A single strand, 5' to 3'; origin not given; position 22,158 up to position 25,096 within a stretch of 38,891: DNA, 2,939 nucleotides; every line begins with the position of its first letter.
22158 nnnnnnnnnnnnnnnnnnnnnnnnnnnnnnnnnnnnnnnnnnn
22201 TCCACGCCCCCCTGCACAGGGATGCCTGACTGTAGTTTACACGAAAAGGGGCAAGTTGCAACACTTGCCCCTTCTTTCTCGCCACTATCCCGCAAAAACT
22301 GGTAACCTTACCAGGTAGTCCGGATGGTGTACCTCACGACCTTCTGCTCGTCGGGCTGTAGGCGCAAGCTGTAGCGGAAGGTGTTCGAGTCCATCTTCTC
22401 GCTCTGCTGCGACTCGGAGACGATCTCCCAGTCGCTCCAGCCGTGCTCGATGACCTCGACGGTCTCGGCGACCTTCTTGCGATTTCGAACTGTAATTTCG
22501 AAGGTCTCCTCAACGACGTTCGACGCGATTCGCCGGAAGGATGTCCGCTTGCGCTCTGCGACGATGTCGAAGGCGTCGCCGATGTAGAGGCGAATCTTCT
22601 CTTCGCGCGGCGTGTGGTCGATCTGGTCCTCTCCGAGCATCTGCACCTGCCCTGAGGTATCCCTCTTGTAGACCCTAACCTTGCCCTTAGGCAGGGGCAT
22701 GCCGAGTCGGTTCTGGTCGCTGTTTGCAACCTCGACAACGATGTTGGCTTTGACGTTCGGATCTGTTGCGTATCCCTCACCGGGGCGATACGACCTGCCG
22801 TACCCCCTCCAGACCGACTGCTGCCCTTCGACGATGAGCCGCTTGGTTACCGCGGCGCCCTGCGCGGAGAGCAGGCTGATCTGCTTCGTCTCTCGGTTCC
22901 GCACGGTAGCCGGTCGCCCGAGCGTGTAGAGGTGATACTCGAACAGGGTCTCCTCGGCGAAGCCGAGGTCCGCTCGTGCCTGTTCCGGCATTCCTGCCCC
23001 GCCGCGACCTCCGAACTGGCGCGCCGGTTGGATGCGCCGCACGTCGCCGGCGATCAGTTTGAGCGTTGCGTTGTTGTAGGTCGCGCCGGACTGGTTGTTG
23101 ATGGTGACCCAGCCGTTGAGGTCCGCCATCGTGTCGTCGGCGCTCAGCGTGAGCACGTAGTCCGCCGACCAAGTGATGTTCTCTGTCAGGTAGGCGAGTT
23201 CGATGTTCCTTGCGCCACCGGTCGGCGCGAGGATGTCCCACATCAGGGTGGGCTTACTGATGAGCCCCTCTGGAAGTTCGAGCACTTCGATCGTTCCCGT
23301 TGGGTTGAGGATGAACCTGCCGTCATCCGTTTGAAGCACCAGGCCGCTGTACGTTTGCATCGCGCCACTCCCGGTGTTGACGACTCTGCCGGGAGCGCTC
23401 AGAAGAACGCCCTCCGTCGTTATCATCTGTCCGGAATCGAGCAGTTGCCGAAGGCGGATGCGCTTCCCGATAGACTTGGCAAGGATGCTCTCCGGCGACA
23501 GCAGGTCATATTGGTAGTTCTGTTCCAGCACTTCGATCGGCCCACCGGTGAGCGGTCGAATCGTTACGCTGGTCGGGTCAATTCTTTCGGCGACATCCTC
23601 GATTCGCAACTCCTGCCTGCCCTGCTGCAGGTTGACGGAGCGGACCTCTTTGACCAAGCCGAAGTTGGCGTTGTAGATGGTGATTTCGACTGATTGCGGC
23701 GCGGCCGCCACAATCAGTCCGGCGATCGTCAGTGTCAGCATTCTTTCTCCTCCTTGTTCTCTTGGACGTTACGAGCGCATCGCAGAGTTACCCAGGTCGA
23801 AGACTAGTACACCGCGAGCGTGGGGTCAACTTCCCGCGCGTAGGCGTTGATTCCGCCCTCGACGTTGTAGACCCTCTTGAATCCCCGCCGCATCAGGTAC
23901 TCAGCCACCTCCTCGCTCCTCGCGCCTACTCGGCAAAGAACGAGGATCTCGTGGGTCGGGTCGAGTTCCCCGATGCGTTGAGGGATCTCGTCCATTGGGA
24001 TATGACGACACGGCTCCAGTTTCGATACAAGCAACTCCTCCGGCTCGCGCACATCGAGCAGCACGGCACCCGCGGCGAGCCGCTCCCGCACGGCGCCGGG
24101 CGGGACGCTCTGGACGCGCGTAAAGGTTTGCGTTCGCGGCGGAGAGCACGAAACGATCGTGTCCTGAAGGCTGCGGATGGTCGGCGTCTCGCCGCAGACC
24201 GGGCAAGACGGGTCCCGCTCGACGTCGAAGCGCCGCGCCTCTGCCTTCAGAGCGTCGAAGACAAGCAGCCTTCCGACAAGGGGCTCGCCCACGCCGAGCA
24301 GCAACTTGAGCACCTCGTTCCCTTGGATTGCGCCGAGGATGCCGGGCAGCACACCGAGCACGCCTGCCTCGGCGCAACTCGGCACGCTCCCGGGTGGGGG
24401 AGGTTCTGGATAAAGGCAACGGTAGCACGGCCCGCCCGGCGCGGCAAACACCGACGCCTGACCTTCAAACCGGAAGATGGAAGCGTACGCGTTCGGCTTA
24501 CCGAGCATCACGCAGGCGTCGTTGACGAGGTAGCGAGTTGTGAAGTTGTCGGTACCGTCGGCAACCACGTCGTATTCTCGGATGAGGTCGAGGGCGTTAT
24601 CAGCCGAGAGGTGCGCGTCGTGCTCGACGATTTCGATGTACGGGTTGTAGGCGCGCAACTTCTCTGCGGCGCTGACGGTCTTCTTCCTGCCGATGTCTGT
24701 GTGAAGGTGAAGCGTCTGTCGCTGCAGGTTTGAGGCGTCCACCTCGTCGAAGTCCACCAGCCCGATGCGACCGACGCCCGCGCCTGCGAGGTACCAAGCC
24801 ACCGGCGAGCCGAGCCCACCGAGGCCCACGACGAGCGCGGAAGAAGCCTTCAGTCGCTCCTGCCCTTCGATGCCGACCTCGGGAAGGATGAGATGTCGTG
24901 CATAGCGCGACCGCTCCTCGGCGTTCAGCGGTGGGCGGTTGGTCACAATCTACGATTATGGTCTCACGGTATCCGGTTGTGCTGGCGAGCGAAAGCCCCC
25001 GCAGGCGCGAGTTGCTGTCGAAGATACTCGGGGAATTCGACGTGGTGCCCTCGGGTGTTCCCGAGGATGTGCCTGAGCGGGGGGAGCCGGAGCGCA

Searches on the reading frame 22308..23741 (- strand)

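Call 16: search_protein_families(library=pfam, proteins=[window:22308-23741:-], max_evalue=0.001)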
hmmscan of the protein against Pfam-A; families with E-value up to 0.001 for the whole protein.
window:22308-23741:- (477 aa): 2 families
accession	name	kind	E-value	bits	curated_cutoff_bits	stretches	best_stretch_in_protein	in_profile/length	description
PF13598.12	DUF4139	-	1.4e-07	31.9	31.8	1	180-477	1-203/205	Domain of unknown function (DUF4139)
PF13600.11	DUF4140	-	0.00012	22.9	27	1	21-83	2-61/98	N-terminal domain of unknown function (DUF4140)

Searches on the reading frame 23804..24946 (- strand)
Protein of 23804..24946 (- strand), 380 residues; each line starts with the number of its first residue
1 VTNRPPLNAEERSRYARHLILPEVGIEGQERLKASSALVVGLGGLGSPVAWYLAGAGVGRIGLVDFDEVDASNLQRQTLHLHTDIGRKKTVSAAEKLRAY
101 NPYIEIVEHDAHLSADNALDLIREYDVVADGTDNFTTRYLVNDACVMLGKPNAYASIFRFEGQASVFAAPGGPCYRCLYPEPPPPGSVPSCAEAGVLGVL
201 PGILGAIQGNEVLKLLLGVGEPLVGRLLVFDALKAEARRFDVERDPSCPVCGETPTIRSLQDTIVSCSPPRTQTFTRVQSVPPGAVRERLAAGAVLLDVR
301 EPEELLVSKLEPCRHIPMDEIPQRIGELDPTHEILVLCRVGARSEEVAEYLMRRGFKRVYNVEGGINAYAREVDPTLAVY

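Call 66: search_protein_families(library=pfam, proteins=[window:23804-24946:-], max_evalue=0.0001)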
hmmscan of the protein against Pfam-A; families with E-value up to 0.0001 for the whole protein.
window:23804-24946:- (380 aa): 2 families
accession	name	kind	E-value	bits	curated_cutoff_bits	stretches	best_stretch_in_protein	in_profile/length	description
PF00899.27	ThiF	-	6.9e-80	268.1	28.1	1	15-250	1-238/238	ThiF family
PF00581.25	Rhodanese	-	4e-13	50.1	22.2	1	285-371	4-101/102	Rhodanese-like domain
